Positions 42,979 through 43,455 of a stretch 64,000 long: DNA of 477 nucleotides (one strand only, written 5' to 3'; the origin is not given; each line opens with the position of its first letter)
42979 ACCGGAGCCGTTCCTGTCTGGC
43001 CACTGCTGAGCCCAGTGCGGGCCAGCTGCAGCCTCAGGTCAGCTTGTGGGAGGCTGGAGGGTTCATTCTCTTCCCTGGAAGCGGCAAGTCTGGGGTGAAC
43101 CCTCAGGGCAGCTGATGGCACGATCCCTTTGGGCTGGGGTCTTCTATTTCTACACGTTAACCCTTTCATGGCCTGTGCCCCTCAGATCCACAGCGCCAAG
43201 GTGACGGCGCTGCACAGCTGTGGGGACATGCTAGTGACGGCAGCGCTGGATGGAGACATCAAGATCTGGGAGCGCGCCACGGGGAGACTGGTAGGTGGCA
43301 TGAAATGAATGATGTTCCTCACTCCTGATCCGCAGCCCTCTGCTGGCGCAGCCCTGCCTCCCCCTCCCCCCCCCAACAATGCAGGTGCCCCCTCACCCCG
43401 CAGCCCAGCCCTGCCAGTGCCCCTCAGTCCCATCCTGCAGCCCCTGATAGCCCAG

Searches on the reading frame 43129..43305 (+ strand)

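Call 62: search_protein_families(library=pfam, proteins=[window:43129-43305:+], max_evalue=0.01)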
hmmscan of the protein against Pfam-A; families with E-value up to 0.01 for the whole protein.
window:43129-43305:+ (59 aa): 2 families
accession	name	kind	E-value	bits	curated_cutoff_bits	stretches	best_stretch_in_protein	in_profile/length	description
PF25048.1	Beta-prop_TEP1_C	-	4.7e-09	36.5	32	1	21-56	1-36/73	TEP-1 C-terminal beta-propeller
PF00400.38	WD40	-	3.8e-05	24.5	27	1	21-47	10-38/39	WD domain, G-beta repeat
